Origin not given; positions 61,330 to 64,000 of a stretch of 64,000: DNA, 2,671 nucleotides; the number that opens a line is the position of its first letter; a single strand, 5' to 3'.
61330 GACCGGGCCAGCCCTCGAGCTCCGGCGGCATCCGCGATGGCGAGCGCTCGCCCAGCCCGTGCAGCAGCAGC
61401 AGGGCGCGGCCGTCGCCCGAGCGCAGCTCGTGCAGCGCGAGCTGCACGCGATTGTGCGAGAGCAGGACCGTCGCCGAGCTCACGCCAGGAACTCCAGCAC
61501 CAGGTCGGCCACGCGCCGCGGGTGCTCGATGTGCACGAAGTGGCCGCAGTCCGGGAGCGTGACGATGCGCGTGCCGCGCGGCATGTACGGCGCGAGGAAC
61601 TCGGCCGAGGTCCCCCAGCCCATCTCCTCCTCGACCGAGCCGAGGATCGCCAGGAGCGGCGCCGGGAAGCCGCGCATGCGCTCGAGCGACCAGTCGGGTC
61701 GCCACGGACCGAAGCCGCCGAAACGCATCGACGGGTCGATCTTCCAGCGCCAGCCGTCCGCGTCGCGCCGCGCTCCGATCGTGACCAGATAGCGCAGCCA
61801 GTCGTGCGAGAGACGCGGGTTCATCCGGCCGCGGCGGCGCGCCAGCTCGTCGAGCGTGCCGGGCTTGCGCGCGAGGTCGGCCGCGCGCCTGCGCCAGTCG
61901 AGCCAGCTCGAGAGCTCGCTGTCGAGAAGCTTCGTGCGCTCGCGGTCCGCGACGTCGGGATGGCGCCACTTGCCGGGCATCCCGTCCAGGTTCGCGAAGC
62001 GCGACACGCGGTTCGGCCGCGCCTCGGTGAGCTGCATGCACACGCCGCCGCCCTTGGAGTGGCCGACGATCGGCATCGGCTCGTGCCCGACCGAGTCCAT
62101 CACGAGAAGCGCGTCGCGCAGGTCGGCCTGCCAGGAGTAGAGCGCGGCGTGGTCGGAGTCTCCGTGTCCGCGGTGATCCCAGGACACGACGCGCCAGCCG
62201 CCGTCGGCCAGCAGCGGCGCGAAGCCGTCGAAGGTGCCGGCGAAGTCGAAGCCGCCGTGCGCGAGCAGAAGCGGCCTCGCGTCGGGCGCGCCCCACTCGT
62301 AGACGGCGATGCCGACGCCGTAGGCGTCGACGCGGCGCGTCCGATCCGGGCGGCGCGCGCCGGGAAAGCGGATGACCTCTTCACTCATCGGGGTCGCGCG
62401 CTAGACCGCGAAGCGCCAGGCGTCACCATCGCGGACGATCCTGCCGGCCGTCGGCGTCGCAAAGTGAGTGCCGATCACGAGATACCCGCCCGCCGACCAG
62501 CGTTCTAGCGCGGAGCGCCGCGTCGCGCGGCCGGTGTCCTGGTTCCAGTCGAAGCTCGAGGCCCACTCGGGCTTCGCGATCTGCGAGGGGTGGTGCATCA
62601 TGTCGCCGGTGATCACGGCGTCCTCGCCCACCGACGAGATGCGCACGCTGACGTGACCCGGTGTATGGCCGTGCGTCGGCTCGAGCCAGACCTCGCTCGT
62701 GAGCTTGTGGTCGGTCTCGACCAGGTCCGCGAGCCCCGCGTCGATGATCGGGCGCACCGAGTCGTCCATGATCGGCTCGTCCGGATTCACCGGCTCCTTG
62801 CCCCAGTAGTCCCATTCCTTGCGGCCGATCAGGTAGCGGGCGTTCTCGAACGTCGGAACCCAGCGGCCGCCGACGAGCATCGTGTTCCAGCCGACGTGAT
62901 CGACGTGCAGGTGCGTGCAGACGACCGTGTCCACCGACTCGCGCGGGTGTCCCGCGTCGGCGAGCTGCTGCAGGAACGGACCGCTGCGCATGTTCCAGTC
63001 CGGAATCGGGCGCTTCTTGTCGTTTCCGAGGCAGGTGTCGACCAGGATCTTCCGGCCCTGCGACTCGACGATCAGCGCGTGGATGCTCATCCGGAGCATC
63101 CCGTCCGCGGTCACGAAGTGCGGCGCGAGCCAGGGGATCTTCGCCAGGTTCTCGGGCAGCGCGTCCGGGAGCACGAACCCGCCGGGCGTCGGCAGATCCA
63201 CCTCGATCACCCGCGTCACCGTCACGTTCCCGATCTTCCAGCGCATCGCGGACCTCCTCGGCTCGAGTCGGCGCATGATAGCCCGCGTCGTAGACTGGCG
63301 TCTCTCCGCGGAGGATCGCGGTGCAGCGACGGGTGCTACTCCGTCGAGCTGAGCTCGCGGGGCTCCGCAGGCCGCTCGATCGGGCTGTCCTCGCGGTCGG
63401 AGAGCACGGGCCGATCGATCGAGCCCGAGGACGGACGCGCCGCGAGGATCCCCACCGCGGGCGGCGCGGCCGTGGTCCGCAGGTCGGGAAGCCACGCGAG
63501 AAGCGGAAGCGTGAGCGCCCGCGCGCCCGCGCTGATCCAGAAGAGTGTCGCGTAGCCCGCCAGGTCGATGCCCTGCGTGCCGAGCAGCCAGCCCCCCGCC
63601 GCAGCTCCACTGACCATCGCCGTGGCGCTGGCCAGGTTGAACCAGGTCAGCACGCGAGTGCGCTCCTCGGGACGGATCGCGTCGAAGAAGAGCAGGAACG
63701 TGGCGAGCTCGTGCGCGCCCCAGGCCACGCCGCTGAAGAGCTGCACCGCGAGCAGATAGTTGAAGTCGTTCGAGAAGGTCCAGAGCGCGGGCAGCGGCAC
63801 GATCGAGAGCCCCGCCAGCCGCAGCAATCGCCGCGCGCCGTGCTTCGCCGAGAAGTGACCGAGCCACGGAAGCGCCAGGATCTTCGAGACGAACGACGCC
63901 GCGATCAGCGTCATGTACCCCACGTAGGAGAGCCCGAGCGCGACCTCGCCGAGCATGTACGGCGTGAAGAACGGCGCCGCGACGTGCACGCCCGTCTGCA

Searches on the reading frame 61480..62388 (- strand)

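Call 63: search_protein_families(library=pfam, proteins=[window:61480-62388:-], max_evalue=0.0001)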
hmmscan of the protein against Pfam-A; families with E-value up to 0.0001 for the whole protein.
window:61480-62388:- (302 aa): 3 families
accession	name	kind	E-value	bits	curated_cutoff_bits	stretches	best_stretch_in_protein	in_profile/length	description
PF00561.26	Abhydrolase_1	-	3e-18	66.8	25.8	1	39-290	2-245/245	alpha/beta hydrolase fold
PF12697.13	Abhydrolase_6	-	5e-17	63.7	26.3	1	40-295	1-216/217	Alpha/beta hydrolase family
PF12146.15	Hydrolase_4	-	7.9e-14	52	27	1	40-135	7-108/239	Serine aminopeptidase, S33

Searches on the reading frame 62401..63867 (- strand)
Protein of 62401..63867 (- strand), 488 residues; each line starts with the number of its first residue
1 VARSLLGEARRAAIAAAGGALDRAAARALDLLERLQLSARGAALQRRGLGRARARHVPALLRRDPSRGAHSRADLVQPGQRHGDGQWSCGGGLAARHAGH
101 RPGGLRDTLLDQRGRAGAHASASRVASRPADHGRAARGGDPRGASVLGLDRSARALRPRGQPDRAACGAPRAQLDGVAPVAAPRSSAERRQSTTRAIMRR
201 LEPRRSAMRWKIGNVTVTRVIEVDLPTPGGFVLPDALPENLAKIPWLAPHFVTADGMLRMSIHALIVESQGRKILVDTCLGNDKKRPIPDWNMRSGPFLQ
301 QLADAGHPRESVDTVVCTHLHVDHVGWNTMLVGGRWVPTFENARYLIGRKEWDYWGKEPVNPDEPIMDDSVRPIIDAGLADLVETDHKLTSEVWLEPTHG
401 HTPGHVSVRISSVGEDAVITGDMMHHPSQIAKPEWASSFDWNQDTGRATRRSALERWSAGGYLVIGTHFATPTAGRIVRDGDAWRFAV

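Call 63: search_protein_families(library=pfam, proteins=[window:62401-63867:-], max_evalue=0.0001)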
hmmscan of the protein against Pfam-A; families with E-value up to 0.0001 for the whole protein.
window:62401-63867:- (488 aa): 2 families
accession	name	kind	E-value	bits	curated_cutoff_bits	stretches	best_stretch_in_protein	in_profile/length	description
PF00753.33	Lactamase_B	-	2.6e-20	73.6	22.7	1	263-434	7-161/196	Metallo-beta-lactamase superfamily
PF12706.13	Lactamase_B_2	-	7e-05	22.9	27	0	272-332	1-52/200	Beta-lactamase superfamily domain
